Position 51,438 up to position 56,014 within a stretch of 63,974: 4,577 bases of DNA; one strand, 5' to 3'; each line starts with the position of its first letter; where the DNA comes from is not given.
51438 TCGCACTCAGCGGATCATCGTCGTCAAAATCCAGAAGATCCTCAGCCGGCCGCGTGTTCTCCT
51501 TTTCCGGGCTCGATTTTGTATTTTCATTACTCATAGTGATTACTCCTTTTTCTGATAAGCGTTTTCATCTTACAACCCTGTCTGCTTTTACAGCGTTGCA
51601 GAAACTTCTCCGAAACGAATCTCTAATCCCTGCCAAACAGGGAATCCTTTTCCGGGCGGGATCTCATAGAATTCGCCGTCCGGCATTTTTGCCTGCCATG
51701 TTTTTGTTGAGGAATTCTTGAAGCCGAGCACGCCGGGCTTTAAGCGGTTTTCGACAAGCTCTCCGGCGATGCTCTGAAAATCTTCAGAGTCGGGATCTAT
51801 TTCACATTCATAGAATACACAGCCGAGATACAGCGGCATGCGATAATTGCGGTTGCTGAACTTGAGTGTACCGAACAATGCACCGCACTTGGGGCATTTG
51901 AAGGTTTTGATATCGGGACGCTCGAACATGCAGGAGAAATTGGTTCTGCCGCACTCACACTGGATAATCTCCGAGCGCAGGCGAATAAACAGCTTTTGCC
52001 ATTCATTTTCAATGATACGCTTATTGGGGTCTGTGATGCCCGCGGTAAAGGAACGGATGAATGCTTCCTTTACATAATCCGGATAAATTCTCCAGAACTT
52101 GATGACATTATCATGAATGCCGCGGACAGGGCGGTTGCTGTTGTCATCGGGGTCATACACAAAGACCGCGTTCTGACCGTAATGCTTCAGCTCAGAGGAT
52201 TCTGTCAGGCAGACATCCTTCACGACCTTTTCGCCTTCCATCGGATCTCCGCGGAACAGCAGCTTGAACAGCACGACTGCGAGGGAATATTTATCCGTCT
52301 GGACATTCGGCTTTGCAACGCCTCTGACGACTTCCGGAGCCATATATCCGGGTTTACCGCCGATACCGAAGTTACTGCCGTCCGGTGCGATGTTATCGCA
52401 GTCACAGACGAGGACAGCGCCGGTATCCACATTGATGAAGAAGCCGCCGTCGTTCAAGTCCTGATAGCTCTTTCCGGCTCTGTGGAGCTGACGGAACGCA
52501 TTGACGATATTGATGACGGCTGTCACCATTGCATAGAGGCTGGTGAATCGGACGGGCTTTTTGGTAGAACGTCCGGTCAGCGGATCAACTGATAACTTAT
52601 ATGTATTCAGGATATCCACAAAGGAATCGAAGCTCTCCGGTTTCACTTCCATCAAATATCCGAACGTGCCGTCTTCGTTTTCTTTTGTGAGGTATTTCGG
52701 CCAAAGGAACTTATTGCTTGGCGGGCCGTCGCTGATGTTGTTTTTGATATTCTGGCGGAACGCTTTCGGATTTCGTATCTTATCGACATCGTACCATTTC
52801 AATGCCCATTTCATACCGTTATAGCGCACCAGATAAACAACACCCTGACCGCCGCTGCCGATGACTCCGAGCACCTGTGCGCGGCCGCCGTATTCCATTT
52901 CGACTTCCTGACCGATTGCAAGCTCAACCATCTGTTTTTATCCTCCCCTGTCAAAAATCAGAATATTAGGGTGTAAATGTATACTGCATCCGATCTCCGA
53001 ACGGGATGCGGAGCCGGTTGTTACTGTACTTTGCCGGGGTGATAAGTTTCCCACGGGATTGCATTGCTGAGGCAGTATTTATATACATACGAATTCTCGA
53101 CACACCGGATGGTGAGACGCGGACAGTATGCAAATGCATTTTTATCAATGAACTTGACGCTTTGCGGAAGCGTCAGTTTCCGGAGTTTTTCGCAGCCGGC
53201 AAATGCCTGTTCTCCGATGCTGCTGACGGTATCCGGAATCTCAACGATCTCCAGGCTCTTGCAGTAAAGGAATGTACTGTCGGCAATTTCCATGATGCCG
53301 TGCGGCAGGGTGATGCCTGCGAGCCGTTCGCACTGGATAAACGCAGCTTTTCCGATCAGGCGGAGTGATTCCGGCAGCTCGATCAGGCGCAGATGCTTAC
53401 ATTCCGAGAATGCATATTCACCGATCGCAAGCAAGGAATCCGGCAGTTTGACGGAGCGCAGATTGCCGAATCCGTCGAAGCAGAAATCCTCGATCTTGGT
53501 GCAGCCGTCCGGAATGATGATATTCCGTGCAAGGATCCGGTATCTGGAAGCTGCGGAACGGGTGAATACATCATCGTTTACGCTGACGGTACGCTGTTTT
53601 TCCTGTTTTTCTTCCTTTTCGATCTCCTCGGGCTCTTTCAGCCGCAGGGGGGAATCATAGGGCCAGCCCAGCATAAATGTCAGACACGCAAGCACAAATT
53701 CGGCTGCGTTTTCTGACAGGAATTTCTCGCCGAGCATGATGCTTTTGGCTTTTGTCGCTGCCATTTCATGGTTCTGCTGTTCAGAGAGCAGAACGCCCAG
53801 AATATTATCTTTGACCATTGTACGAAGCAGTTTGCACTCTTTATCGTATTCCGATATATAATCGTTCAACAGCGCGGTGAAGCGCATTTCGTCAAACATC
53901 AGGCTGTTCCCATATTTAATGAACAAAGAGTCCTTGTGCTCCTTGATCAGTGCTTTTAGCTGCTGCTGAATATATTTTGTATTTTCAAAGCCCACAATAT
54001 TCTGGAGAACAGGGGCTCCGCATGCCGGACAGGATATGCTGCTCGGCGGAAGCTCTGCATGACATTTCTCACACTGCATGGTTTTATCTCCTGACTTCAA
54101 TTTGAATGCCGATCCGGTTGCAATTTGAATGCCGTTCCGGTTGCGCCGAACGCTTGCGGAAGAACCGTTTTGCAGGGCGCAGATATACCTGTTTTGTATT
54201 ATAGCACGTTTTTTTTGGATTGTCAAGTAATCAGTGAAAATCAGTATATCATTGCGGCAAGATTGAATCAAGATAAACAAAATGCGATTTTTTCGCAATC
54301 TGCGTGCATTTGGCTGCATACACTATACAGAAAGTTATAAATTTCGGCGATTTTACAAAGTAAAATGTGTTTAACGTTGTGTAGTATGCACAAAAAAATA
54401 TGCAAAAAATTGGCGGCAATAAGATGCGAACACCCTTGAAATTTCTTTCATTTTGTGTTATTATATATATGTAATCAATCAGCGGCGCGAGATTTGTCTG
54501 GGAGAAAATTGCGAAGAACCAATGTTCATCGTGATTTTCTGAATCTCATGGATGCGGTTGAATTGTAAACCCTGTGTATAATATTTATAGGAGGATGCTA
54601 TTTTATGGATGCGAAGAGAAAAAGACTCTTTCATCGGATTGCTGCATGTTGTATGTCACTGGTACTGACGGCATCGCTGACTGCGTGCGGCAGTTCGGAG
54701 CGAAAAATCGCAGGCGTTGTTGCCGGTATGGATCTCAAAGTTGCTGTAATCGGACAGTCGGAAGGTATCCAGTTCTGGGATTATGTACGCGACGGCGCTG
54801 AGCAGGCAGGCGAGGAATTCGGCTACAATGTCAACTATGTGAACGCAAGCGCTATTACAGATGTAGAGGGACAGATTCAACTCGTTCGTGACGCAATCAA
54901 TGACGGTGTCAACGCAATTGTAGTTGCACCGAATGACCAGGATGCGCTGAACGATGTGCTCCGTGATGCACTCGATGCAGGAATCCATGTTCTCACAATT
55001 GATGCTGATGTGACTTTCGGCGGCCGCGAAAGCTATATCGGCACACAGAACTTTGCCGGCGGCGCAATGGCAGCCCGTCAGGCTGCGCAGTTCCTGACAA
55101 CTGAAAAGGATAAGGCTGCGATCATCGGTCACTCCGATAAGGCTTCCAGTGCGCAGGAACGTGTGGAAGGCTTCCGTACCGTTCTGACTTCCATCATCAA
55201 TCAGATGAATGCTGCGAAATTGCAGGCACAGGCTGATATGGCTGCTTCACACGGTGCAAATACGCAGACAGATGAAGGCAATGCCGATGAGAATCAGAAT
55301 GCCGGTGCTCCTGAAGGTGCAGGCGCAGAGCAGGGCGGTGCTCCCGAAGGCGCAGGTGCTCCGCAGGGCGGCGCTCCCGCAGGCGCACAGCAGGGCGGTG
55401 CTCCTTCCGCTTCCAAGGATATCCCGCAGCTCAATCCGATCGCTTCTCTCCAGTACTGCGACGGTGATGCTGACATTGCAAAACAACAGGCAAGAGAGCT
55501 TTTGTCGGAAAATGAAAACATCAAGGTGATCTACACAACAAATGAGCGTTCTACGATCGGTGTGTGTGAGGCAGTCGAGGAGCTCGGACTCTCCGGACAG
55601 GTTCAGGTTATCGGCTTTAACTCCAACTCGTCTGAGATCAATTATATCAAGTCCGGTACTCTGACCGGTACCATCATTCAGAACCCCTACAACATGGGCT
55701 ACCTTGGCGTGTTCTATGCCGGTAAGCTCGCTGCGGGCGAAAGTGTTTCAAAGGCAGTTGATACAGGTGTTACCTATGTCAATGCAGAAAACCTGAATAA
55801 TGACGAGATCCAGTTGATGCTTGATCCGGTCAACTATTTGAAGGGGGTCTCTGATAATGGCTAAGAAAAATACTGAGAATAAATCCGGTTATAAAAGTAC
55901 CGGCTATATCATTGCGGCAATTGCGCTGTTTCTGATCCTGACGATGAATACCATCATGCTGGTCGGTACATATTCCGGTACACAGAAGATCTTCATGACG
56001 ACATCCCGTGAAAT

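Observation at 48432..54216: Five-gene operon: TerY-P-type triad (kinase + vWA + PP2C) extended by a Zn-ribbon/LRR protein and a Q/G/Y/P-repeat protein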

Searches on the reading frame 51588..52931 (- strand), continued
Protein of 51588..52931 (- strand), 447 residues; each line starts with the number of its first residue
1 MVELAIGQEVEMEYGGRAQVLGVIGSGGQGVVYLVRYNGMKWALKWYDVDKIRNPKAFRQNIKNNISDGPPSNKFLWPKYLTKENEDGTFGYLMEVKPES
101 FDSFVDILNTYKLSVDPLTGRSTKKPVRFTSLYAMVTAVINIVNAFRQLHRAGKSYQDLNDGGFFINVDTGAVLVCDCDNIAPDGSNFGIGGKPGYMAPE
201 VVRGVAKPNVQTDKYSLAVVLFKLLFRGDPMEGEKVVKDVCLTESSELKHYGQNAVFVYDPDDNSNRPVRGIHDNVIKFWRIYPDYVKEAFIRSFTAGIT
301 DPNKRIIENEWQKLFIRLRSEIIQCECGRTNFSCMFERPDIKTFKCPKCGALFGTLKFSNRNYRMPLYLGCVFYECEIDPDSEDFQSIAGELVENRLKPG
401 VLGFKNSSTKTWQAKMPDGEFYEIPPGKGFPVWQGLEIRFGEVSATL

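Call 92: get_annotated_region(hit=H12, flank=7000)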
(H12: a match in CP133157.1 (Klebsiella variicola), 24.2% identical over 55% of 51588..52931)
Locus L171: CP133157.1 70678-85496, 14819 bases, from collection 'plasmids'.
description: Klebsiella variicola strain T2 plasmid p_AA035, complete sequence
organism: Klebsiella variicola (NCBI taxid 244366)
taxonomy: Bacteria; Pseudomonadota; Gammaproteobacteria; Enterobacterales; Enterobacteriaceae; Klebsiella; Klebsiella variicola
host: -; source: waste water treatment plant; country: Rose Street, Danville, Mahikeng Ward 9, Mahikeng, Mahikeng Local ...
typing (MOB-suite, as given by PLSDB): conjugative; replicon IncFIB,IncFII,rep_cluster_2183; relaxase MOBF,MOBF; mating-pair formation MPF_F
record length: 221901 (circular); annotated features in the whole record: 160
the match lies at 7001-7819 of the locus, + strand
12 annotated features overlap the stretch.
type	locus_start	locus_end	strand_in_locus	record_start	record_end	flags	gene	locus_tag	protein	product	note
CDS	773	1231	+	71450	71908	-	-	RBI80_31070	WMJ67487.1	tellurium resistance protein TerW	-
CDS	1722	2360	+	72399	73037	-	-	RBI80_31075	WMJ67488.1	VWA domain-containing protein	-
CDS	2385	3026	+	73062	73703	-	-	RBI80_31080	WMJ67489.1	TerD family protein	-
CDS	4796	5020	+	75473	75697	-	-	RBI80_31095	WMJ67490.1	hypothetical protein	-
CDS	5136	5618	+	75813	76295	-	-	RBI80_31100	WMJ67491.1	hypothetical protein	-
CDS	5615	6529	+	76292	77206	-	-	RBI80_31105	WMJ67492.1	PP2C family serine/threonine-protein phosphatase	-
CDS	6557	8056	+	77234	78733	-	-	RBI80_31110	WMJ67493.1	lipopolysaccharide kinase InaA family protein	-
CDS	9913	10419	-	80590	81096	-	-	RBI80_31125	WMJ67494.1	hypothetical protein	-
CDS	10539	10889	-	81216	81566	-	-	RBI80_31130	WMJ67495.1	hypothetical protein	-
CDS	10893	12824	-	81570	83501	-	-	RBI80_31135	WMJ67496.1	hypothetical protein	-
CDS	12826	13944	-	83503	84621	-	-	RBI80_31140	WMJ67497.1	hypothetical protein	-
CDS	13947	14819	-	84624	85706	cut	-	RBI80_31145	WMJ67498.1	hypothetical protein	-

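Call 93: get_annotated_region(hit=H1, flank=7000)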
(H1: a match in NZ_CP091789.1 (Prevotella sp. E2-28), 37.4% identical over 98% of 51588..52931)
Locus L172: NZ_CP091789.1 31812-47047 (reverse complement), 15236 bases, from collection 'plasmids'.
description: Prevotella sp. E2-28 plasmid pE2-28, complete sequence
organism: Prevotella sp. E2-28 (NCBI taxid 2913620)
taxonomy: Bacteria; Bacteroidota; Bacteroidia; Bacteroidales; Prevotellaceae; Prevotella; Prevotella sp. E2-28
host: -; source: Ovis aries; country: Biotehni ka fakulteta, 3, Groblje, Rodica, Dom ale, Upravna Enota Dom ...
typing (MOB-suite, as given by PLSDB): non-mobilizable
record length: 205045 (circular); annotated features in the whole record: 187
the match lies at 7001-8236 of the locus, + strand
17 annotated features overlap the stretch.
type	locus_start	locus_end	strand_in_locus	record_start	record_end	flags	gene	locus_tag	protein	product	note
CDS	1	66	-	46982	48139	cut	-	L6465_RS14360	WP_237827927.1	hypothetical protein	-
CDS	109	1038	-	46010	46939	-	-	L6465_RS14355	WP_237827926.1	ADP-ribosylglycohydrolase family protein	-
CDS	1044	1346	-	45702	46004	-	-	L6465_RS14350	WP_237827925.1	hypothetical protein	-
CDS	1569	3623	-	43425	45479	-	-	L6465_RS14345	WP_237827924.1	hypothetical protein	-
CDS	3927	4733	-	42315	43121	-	-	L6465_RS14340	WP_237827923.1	ADP-ribosylglycohydrolase family protein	-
CDS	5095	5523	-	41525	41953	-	-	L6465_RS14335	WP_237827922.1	hypothetical protein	-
CDS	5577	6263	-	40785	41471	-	-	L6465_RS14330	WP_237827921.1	hypothetical protein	-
CDS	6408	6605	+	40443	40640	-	-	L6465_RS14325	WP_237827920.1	helix-turn-helix transcriptional regulator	-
CDS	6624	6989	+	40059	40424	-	-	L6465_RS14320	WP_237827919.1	TerY-C metal binding domain-containing protein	-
CDS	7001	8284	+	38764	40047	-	-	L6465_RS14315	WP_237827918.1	serine/threonine protein kinase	-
CDS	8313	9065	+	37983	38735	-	-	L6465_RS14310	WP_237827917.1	VWA domain-containing protein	-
CDS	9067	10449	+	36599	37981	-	-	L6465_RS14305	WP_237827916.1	protein phosphatase 2C domain-containing protein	-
CDS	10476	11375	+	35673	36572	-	-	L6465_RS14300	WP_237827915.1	hypothetical protein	-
CDS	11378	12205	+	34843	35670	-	-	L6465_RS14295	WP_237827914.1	hypothetical protein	-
CDS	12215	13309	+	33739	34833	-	-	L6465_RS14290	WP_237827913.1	hypothetical protein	-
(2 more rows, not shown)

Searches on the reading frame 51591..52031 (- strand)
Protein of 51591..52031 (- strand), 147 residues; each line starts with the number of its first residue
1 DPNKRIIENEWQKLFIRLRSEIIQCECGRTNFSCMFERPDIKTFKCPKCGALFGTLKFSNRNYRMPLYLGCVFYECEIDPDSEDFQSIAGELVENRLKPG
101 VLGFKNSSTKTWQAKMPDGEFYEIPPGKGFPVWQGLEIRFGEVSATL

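Call 70: predict_structure(alignment_id=A4)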
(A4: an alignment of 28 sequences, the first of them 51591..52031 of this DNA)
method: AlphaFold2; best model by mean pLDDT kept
length: 147 residues; sequences in the alignment: 28
mean_pLDDT: 90.4   pTM: 0.78
mean pLDDT of the five models: 90.4, 90.1, 89.9, 89.7, 87.2
residues with pLDDT >= 90: 92; 70-90: 54; 50-70: 1; < 50: 0
segments of 3 or more residues with pLDDT < 50: none
pLDDT, mean of each block of 10 residues (from residue 1): 78 85 91 91 93 91 88 91 90 90 94 95 96 92 92
secondary structure, 60 per line:
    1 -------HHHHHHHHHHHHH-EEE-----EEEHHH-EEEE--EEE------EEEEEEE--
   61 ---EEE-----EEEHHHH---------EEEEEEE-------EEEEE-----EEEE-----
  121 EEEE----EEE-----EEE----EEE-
elements in order: H8-20 E22-24 E30-32 E37-40 E43-45 E52-58 E64-66 E72-74 H75-78 E88-94 E102-106 E112-115 E121-124 E129-131 E137-139 E144-146

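Call 73: fold_search(model_id=the predicted structure, library=pdb)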
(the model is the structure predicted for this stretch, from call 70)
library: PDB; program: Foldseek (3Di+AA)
matches with E <= 10: 498; with E <= 0.001: 0
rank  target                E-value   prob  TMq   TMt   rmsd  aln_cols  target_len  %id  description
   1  5w7y_A                1.0e-02  1.00  0.47  0.63   3.8       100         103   12  Crystal Structure of FHA domain of human APLF in complex with XRCC1 monophosphorylated mutated peptide (released 2018-05-02)
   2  6l9v_A                1.4e-02  0.99  0.28  0.29   4.8        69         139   19  Crystal structure of mouse TIFA (T9D/C36S mutant) (released 2020-04-01)
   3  5w7w_A                1.6e-02  1.00  0.45  0.60   3.8       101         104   12  Crystal Structure of FHA domain of human APLF (released 2018-05-02)
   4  4egx_C                1.6e-02  0.99  0.44  0.38  10.2       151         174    9  Crystal structure of KIF1A CC1-FHA tandem (released 2012-10-03)
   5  6l9w_F                1.7e-02  0.99  0.30  0.31   4.5        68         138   20  Crystal structure of mouse TIFA (T9E/C36S mutant) (released 2020-04-01)
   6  5w7x_A                1.8e-02  1.00  0.46  0.63   3.9       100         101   12  Crystal Structure of FHA domain of human APLF in complex with XRCC1 bisphospho peptide (released 2018-05-02)
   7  6l9u                  1.9e-02  0.99  0.28  0.30   4.7        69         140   20  Crystal structure of mouse TIFA (released 2020-04-01)
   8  5e50_A                2.1e-02  1.00  0.45  0.57   7.1       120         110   11  APLF/XRCC4 complex (released 2015-11-18)
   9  5w7w_T                2.5e-02  1.00  0.45  0.60   4.1        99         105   12  Crystal Structure of FHA domain of human APLF (released 2018-05-02)
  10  6l9w_D                2.8e-02  0.98  0.29  0.30   4.8        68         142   24  Crystal structure of mouse TIFA (T9E/C36S mutant) (released 2020-04-01)
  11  6l9v_B                2.8e-02  0.98  0.28  0.30   4.9        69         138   19  Crystal structure of mouse TIFA (T9D/C36S mutant) (released 2020-04-01)
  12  4zgi                  2.8e-02  0.98  0.30  0.32   6.6        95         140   16  Structure of Truncated Human TIFA (released 2015-10-14)
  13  1ujx_MODEL_1_A        3.0e-02  0.99  0.40  0.47   5.9       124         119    9  The forkhead associated (FHA) domain like structure from mouse polynucleotide kinase 3'-phosphatase (released 2004-02-12)
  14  6hbz_B                3.9e-02  1.00  0.43  0.25   4.3       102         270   14  Bdellovibrio bacteriovorus DgcB Full-length (released 2019-08-28)
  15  4ym4_A                4.1e-02  0.99  0.31  0.32   4.1        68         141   19  Truncated Human TIFA in complex with its Thr9 phosphorylated N-terminal peptide 1-15 (released 2015-10-21)
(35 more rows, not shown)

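Call 74: search_protein_families(library=pfam, proteins=[window:51591-52031:-], max_evalue=1)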
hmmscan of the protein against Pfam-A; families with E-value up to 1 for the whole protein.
window:51591-52031:- (147 aa): 2 families
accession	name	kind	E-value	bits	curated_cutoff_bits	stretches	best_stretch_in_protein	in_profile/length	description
PF21344.3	Zn_ribbon_LysW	-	0.1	12.7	27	0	18-28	17-28/46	Alpha-aminoadipate carrier protein LysW-like, globular domain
PF23482.1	YLR146W-A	-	0.26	11.8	27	1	5-33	17-45/62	YLR146W-A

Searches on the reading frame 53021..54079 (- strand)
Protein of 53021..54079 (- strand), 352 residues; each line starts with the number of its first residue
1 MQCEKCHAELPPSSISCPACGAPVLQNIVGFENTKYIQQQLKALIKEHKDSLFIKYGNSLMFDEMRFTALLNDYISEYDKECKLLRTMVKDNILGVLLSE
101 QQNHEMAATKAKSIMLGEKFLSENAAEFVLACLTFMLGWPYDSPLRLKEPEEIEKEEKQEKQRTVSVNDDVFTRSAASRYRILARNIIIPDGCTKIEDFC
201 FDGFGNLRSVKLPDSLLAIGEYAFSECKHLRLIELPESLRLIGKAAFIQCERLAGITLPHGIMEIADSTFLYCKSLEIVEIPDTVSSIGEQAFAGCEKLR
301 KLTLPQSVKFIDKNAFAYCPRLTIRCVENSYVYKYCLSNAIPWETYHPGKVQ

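Call 3: search_protein_families(library=pfam, proteins=[window:53021-54079:-], max_evalue=0.01)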
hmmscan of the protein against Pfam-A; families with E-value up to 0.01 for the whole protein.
window:53021-54079:- (352 aa): 4 families
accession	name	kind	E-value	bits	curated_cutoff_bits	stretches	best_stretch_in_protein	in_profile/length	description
PF13306.12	LRR_5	-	1.2e-37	129.1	27.7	2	185-277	14-104/127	BspA type Leucine rich repeat region (6 copies)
PF13855.12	LRR_8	-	6.2e-06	26.3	27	0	264-304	15-56/61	Leucine rich repeat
PF13240.11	Zn_Ribbon_1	-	2e-05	24.7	25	1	3-24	2-23/23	zinc-ribbon domain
PF12773.13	DZR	-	0.003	18.1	27.3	1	3-24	1-22/45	Double zinc ribbon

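Call 4: search_protein_families(library=padloc, proteins=[window:53021-54079:-], max_evalue=0.01)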
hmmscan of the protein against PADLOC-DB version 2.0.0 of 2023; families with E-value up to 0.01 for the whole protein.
window:53021-54079:- (352 aa): 1 family
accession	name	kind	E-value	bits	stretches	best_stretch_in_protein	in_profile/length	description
PDLC01982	CARF_m3--CARF_PIN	-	0.0013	15.8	1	80-168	288-373/392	-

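Call 5: search_protein_families(library=ncbifam, proteins=[window:53021-54079:-], max_evalue=0.01)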
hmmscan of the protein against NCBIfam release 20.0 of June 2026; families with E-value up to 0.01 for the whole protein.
window:53021-54079:- (352 aa): 2 families
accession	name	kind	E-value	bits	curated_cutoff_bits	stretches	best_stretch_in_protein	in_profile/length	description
NF047961.1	adhesin_HupY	equivalog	2.2e-18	65.8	1250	1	185-318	189-320/978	leucine-rich repeat adhesin HupY/LrrG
NF045861.1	glide_Gli349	exception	4.5e-07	26.9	1750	1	193-249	2688-2743/3169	gliding machinery surface structure protein Gli349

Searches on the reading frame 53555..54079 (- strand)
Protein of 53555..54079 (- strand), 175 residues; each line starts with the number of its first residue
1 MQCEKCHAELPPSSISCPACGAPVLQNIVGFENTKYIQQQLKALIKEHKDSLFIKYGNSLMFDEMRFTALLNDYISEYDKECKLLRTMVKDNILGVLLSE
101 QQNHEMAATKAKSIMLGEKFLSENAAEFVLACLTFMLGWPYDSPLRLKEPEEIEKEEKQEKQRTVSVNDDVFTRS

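Call 68: search_protein_families(library=pfam, proteins=[window:53555-54079:-], max_evalue=0.01)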
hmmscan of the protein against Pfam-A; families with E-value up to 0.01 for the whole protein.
window:53555-54079:- (175 aa): 2 families
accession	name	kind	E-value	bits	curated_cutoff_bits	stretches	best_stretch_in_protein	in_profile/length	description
PF13240.11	Zn_Ribbon_1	-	1.2e-05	25.4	25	1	3-24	2-23/23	zinc-ribbon domain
PF12773.13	DZR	-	0.0015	19.1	27.3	1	3-24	1-22/45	Double zinc ribbon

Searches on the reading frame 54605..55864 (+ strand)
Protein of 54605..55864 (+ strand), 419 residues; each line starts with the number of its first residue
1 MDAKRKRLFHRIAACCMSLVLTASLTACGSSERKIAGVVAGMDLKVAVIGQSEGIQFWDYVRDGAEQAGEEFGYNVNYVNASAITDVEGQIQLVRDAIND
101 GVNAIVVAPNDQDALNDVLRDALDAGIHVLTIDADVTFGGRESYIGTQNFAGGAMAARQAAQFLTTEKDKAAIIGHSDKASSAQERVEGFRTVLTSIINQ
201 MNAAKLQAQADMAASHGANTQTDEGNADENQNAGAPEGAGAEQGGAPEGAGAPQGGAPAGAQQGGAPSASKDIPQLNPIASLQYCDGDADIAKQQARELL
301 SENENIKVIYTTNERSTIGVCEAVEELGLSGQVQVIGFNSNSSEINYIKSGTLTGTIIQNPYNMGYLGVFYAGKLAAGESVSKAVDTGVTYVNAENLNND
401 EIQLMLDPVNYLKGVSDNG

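Call 31: search_protein_families(library=pfam, proteins=[window:54605-55864:+], max_evalue=0.001)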
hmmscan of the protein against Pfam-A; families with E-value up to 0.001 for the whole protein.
window:54605-55864:+ (419 aa): 3 families
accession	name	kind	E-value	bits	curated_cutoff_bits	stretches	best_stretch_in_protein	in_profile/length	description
PF13407.12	Peripla_BP_4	-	1.9e-54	185.4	35.1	2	46-205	1-157/258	Periplasmic binding protein domain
PF00532.27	Peripla_BP_1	-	1.7e-10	41.3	22.2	1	46-195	4-148/281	Periplasmic binding proteins and sugar binding domain of LacI family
PF02608.20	Bmp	-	3.9e-06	26.5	24.1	1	288-402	168-279/301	ABC transporter substrate-binding protein PnrA-like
